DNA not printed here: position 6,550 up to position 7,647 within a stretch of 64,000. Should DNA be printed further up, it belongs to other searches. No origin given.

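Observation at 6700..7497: Cys-less paralog of the radical-SAM MqnC/MqnE enzyme inside the futalosine menaquinone operon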

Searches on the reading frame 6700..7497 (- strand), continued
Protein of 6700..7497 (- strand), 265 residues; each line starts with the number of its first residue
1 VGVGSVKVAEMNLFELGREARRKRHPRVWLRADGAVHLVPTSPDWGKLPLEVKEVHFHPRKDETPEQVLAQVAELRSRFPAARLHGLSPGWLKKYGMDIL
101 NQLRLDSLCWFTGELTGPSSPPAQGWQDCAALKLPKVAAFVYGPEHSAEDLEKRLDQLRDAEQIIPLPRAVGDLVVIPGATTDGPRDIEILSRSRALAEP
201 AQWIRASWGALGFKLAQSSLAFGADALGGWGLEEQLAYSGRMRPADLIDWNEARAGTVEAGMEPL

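Call 67: search_protein_families(library=ncbifam, proteins=[L027:11712-12917:+, L020:7316-8419:+, L024:12137-13231:+, L025:10637-11767:+, L023:11509-12570:+, P0410, P0058, P0120], max_evalue=1e-10)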
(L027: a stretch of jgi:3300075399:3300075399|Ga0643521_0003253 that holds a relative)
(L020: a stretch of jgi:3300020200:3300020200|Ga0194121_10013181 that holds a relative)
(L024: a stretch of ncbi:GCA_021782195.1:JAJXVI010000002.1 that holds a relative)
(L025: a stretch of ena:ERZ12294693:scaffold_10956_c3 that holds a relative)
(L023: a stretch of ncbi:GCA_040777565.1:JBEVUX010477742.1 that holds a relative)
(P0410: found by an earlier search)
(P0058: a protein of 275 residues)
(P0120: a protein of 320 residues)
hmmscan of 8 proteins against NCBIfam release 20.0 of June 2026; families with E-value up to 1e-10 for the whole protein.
L027:11712-12917:+ (401 aa): 10 families
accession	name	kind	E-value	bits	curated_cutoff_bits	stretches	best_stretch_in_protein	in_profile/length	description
TIGR03699.1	menaquin_MqnC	equivalog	7.7e-142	472.1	428.1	1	15-352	2-341/342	cyclic dehypoxanthinyl futalosine synthase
NF006277.0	PRK08445.1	equivalog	1.7e-121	405.3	576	1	15-352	3-344/348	dehypoxanthine futalosine cyclase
TIGR00423.1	TIGR00423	subfamily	2.4e-110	368.6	260.25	1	50-351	1-308/310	CofH family radical SAM protein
TIGR03700.1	mena_SCO4494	equivalog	2.4e-101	339.1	434.55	1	7-351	2-349/351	aminofutalosine synthase MqnE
TIGR03551.1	F420_cofH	equivalog_domain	2.6e-92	309.3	374.1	1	32-351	18-343/345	5-amino-6-(D-ribitylamino)uracil--L-tyrosine 4-hydroxyphenyl transferase CofH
NF005609.0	PRK07360.1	equivalog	8.9e-87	291.3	426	1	30-352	38-367/374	7,8-didemethyl-8-hydroxy-5-deazariboflavin synthase subunit CofH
NF006687.0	PRK09234.1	equivalog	9.3e-82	275.5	1018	1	33-353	511-837/849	bifunctional FO biosynthesis protein CofGH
NF006276.0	PRK08444.1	equivalog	3.9e-73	246.5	560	1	7-351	4-348/353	aminofutalosine synthase MqnE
NF004580.0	PRK05926.1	equivalog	1.7e-53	182.1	583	1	33-324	48-341/370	hypothetical protein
TIGR03550.1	F420_cofG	equivalog_domain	4.6e-11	42.5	213.35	0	196-311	150-266/322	7,8-didemethyl-8-hydroxy-5-deazariboflavin synthase CofG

L020:7316-8419:+ (367 aa): 11 families
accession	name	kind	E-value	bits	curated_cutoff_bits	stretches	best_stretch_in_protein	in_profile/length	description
TIGR03699.1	menaquin_MqnC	equivalog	2.6e-137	457.2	428.1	1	21-357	1-341/342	cyclic dehypoxanthinyl futalosine synthase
NF006277.0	PRK08445.1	equivalog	3.1e-119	397.9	576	1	33-361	15-348/348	dehypoxanthine futalosine cyclase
TIGR00423.1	TIGR00423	subfamily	3.1e-109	365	260.25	1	56-358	1-310/310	CofH family radical SAM protein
TIGR03700.1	mena_SCO4494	equivalog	8.3e-108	360.4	434.55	1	13-357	1-350/351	aminofutalosine synthase MqnE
TIGR03551.1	F420_cofH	equivalog_domain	1.7e-87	293.5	374.1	1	38-357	18-344/345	5-amino-6-(D-ribitylamino)uracil--L-tyrosine 4-hydroxyphenyl transferase CofH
NF006276.0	PRK08444.1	equivalog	1.3e-85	287.5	560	1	12-361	2-353/353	aminofutalosine synthase MqnE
NF005609.0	PRK07360.1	equivalog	3.3e-85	286.1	426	1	10-359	8-369/374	7,8-didemethyl-8-hydroxy-5-deazariboflavin synthase subunit CofH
NF006687.0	PRK09234.1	equivalog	3e-73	247.3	1018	1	16-358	485-837/849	bifunctional FO biosynthesis protein CofGH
NF004580.0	PRK05926.1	equivalog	3.4e-61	207.5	583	1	13-349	18-363/370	hypothetical protein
TIGR03550.1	F420_cofG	equivalog_domain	2.3e-17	63.2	213.35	1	58-316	2-266/322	7,8-didemethyl-8-hydroxy-5-deazariboflavin synthase CofG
NF004884.0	PRK06245.1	equivalog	4.3e-17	62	209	1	50-316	5-273/340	7,8-didemethyl-8-hydroxy-5-deazariboflavin synthase subunit CofG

L024:12137-13231:+ (364 aa): 12 families
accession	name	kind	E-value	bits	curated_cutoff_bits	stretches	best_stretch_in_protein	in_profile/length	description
TIGR03699.1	menaquin_MqnC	equivalog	4.6e-142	472.9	428.1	1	19-354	2-341/342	cyclic dehypoxanthinyl futalosine synthase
NF006277.0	PRK08445.1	equivalog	2.3e-125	418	576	1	30-358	15-348/348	dehypoxanthine futalosine cyclase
TIGR00423.1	TIGR00423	subfamily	3.7e-113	377.9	260.25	1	53-355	1-310/310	CofH family radical SAM protein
TIGR03700.1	mena_SCO4494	equivalog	1.4e-109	366.2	434.55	1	11-353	2-349/351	aminofutalosine synthase MqnE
TIGR03551.1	F420_cofH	equivalog_domain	1e-92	310.6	374.1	1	32-353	15-343/345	5-amino-6-(D-ribitylamino)uracil--L-tyrosine 4-hydroxyphenyl transferase CofH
NF005609.0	PRK07360.1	equivalog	5.2e-87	292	426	1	21-357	22-370/374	7,8-didemethyl-8-hydroxy-5-deazariboflavin synthase subunit CofH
NF006276.0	PRK08444.1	equivalog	5.6e-87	292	560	1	10-358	3-353/353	aminofutalosine synthase MqnE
NF006687.0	PRK09234.1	equivalog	8.3e-80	269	1018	1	32-356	507-838/849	bifunctional FO biosynthesis protein CofGH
NF004580.0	PRK05926.1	equivalog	2.7e-63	214.4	583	1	51-346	62-363/370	hypothetical protein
TIGR03550.1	F420_cofG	equivalog_domain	1.9e-19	70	213.35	1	55-313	2-266/322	7,8-didemethyl-8-hydroxy-5-deazariboflavin synthase CofG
NF004884.0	PRK06245.1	equivalog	3.2e-18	65.7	209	1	48-313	6-273/340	7,8-didemethyl-8-hydroxy-5-deazariboflavin synthase subunit CofG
TIGR03956.1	rSAM_HydE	equivalog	6e-13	48.7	254.6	1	54-259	47-241/340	[FeFe] hydrogenase H-cluster radical SAM maturase HydE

L025:10637-11767:+ (376 aa): 12 families
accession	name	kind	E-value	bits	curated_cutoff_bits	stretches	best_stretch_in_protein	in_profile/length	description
TIGR03699.1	menaquin_MqnC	equivalog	5.8e-136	452.8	428.1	1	30-366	2-341/342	cyclic dehypoxanthinyl futalosine synthase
NF006277.0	PRK08445.1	equivalog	9.7e-114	379.8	576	1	40-370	14-348/348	dehypoxanthine futalosine cyclase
TIGR00423.1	TIGR00423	subfamily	1.3e-106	356.4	260.25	1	64-367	1-310/310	CofH family radical SAM protein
TIGR03700.1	mena_SCO4494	equivalog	4.3e-106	354.8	434.55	1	21-366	1-350/351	aminofutalosine synthase MqnE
TIGR03551.1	F420_cofH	equivalog_domain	2.7e-86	289.5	374.1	1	43-366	15-344/345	5-amino-6-(D-ribitylamino)uracil--L-tyrosine 4-hydroxyphenyl transferase CofH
NF005609.0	PRK07360.1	equivalog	2e-83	280.2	426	1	18-369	8-370/374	7,8-didemethyl-8-hydroxy-5-deazariboflavin synthase subunit CofH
NF006276.0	PRK08444.1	equivalog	3.6e-81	272.9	560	1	20-370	2-353/353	aminofutalosine synthase MqnE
NF006687.0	PRK09234.1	equivalog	6.6e-71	239.6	1018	1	17-368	478-838/849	bifunctional FO biosynthesis protein CofGH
NF004580.0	PRK05926.1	equivalog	3.4e-61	207.5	583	1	18-358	15-363/370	hypothetical protein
TIGR03550.1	F420_cofG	equivalog_domain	1.7e-19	70.1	213.35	1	65-325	1-266/322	7,8-didemethyl-8-hydroxy-5-deazariboflavin synthase CofG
NF004884.0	PRK06245.1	equivalog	3.1e-19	69.1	209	1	59-325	6-273/340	7,8-didemethyl-8-hydroxy-5-deazariboflavin synthase subunit CofG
TIGR03956.1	rSAM_HydE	equivalog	2.3e-12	46.8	254.6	1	62-272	44-242/340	[FeFe] hydrogenase H-cluster radical SAM maturase HydE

L023:11509-12570:+ (353 aa): 11 families
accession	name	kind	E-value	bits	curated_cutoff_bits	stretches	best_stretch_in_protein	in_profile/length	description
TIGR03699.1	menaquin_MqnC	equivalog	1.7e-139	464.5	428.1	1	14-350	2-342/342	cyclic dehypoxanthinyl futalosine synthase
NF006277.0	PRK08445.1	equivalog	2.9e-117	391.4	576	1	14-351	3-346/348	dehypoxanthine futalosine cyclase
TIGR00423.1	TIGR00423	subfamily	4.5e-106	354.6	260.25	1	48-350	1-310/310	CofH family radical SAM protein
TIGR03700.1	mena_SCO4494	equivalog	8e-99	330.9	434.55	1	14-349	10-350/351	aminofutalosine synthase MqnE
TIGR03551.1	F420_cofH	equivalog_domain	4.3e-86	288.9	374.1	1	18-349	4-344/345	5-amino-6-(D-ribitylamino)uracil--L-tyrosine 4-hydroxyphenyl transferase CofH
NF005609.0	PRK07360.1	equivalog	1.3e-85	287.4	426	1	14-351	20-369/374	7,8-didemethyl-8-hydroxy-5-deazariboflavin synthase subunit CofH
NF006276.0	PRK08444.1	equivalog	3.6e-81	273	560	1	14-351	12-351/353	aminofutalosine synthase MqnE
NF006687.0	PRK09234.1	equivalog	9.9e-73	245.6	1018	1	27-349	507-836/849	bifunctional FO biosynthesis protein CofGH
NF004580.0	PRK05926.1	equivalog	4.4e-65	220.3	583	1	35-346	52-368/370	hypothetical protein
TIGR03550.1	F420_cofG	equivalog_domain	1.7e-15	57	213.35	1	49-308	1-266/322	7,8-didemethyl-8-hydroxy-5-deazariboflavin synthase CofG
NF004884.0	PRK06245.1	equivalog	4e-15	55.5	209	1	41-308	4-273/340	7,8-didemethyl-8-hydroxy-5-deazariboflavin synthase subunit CofG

P0410 (306 aa): 6 families
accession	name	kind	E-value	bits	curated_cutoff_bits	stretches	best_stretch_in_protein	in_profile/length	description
TIGR03700.1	mena_SCO4494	equivalog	9.7e-22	77.3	434.55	1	182-301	217-348/351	aminofutalosine synthase MqnE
TIGR03699.1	menaquin_MqnC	equivalog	1.5e-17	63.5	428.1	1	183-301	211-339/342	cyclic dehypoxanthinyl futalosine synthase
TIGR00423.1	TIGR00423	subfamily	1.4e-14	54.1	260.25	1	184-299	176-305/310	CofH family radical SAM protein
NF006276.0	PRK08444.1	equivalog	1.7e-12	47.1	560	1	183-299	219-345/353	aminofutalosine synthase MqnE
TIGR03551.1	F420_cofH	equivalog_domain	3.4e-12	45.9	374.1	0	184-300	210-341/345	5-amino-6-(D-ribitylamino)uracil--L-tyrosine 4-hydroxyphenyl transferase CofH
NF005609.0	PRK07360.1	equivalog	6e-12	45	426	1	184-301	233-365/374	7,8-didemethyl-8-hydroxy-5-deazariboflavin synthase subunit CofH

P0058 (275 aa): 6 families
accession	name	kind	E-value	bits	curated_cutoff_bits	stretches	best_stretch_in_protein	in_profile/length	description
TIGR03699.1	menaquin_MqnC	equivalog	6.1e-23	81.2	428.1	1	102-268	147-317/342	cyclic dehypoxanthinyl futalosine synthase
TIGR03700.1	mena_SCO4494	equivalog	1.2e-18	67.1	434.55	1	103-261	155-317/351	aminofutalosine synthase MqnE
TIGR00423.1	TIGR00423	subfamily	8.1e-18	64.7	260.25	1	102-273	111-288/310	CofH family radical SAM protein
NF005609.0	PRK07360.1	equivalog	3.7e-17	62.1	426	1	101-261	167-336/374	7,8-didemethyl-8-hydroxy-5-deazariboflavin synthase subunit CofH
NF006277.0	PRK08445.1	equivalog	2.7e-14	52.8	576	1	102-262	148-314/348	dehypoxanthine futalosine cyclase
TIGR03551.1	F420_cofH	equivalog_domain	9.8e-14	50.9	374.1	1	102-260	145-310/345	5-amino-6-(D-ribitylamino)uracil--L-tyrosine 4-hydroxyphenyl transferase CofH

P0120 (320 aa): 9 families
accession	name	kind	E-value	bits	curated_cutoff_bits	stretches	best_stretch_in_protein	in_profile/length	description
TIGR03699.1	menaquin_MqnC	equivalog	1.7e-59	201.4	428.1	1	3-315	3-341/342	cyclic dehypoxanthinyl futalosine synthase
TIGR03700.1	mena_SCO4494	equivalog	3.2e-53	180.9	434.55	1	8-315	16-350/351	aminofutalosine synthase MqnE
TIGR00423.1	TIGR00423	subfamily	4e-49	167.5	260.25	1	53-315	33-309/310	CofH family radical SAM protein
NF006277.0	PRK08445.1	equivalog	2e-47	161.7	576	1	89-314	106-343/348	dehypoxanthine futalosine cyclase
TIGR03551.1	F420_cofH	equivalog_domain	1.8e-40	138.9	374.1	1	50-315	64-344/345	5-amino-6-(D-ribitylamino)uracil--L-tyrosine 4-hydroxyphenyl transferase CofH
NF005609.0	PRK07360.1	equivalog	6.8e-35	120.5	426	1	63-316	99-368/374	7,8-didemethyl-8-hydroxy-5-deazariboflavin synthase subunit CofH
NF006276.0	PRK08444.1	equivalog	2.2e-34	119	560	1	55-315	79-349/353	aminofutalosine synthase MqnE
NF006687.0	PRK09234.1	equivalog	2.4e-33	115.3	1018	1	53-315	559-836/849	bifunctional FO biosynthesis protein CofGH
NF004580.0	PRK05926.1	equivalog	3.5e-18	66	583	1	88-300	130-356/370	hypothetical protein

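Call 72: find_encoding_contigs(protein=P0001, flank=1000, max_places=2)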
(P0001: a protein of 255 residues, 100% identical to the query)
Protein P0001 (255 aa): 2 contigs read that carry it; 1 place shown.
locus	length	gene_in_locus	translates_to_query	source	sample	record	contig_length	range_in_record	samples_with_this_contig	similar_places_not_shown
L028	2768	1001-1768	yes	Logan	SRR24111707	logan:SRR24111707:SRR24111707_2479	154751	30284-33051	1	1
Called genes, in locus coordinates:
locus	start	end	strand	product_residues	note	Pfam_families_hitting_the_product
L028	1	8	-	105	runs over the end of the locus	-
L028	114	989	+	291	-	PF01040:UbiA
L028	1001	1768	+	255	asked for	-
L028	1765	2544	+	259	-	PF02621:VitK2_biosynth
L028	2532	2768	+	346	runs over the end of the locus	PF04055:Radical_SAM, PF19288:CofH_C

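Call 79: find_encoding_contigs(protein=P0192, flank=8000, max_places=1)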
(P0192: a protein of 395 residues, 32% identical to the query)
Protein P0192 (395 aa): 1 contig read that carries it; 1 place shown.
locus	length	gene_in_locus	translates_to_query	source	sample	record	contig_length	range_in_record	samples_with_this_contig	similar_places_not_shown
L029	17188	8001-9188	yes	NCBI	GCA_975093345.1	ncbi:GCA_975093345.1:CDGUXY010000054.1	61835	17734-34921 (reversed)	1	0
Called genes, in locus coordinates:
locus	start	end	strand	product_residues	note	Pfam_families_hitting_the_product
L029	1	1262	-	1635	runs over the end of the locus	PF00109:ketoacyl-synt, PF02801:Ketoacyl-synt_C, PF16197:KAsynt_C_assoc, PF22336:RhiE-like_linker, PF22621:CurL-like_PKS_C, PF00698:Acyl_transf_1, PF00550:PP-binding, PF01370:Epimerase, +1 more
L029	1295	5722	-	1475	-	PF00501:AMP-binding, PF13193:AMP-binding_C, PF00550:PP-binding, PF00668:Condensation, PF00501:AMP-binding, PF13193:AMP-binding_C, PF00550:PP-binding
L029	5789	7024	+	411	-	PF05977:MFS_3, PF07690:MFS_1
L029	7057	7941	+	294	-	PF01040:UbiA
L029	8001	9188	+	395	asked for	PF04055:Radical_SAM, PF19288:CofH_C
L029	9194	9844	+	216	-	PF01712:dNK, PF02223:Thymidylate_kin (faint), PF13671:AAA_33 (faint)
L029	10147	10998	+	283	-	PF02548:Pantoate_transf, PF13714:PEP_mutase (weak)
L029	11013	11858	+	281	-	PF02569:Pantoate_ligase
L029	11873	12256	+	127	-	PF02261:Asp_decarbox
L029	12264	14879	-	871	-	PF08450:SGL (faint), PF23748:Beta-prop_LRRK2 (faint), PF07494:Reg_prop (faint), PF07495:Y_Y_Y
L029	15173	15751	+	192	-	-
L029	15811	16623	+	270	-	PF05690:ThiG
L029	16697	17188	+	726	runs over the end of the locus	PF00884:Sulfatase, PF01663:Phosphodiest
